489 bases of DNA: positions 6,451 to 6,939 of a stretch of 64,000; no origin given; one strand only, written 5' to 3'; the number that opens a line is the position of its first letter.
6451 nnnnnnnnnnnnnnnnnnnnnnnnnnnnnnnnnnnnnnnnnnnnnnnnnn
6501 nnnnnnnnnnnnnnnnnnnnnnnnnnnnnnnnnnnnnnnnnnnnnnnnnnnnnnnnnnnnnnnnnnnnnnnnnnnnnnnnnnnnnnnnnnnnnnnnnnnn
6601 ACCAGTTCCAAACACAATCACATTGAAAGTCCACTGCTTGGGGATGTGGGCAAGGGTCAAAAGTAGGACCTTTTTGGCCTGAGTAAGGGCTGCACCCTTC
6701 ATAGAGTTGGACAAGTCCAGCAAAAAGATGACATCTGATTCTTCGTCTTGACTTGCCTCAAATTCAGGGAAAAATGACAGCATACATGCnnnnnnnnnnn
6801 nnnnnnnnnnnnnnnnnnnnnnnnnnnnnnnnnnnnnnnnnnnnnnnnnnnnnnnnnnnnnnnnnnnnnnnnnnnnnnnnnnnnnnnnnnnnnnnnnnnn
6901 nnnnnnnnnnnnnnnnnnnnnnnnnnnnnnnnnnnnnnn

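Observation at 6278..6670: Tandem array that reiterates an exon 3' end together with its 5' splice site (78 bp x5)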

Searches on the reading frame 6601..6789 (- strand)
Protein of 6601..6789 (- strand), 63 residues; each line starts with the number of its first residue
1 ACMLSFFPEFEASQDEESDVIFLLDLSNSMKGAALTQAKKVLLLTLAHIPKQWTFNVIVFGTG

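Call 5: find_homologous_proteins(query=window:6601-6789:-, max_evalue=0.001)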
Query seq(63 aa) (63 aa): 1 proteins with E <= 0.001 among 1 candidates.
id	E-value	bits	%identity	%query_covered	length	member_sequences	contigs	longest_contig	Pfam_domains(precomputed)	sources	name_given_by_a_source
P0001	4.0e-17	79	67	97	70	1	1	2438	PF13768.13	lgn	-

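Call 8: find_encoding_contigs(protein=P0001, flank=5000)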
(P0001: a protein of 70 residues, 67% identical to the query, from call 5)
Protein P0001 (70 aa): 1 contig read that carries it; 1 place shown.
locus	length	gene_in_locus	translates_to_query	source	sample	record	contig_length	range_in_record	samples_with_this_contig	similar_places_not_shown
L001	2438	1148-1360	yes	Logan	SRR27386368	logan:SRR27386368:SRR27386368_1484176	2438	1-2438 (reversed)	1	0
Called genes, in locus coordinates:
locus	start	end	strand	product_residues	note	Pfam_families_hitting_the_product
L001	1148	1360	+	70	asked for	PF13768:VWA_3 (weak)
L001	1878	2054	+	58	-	-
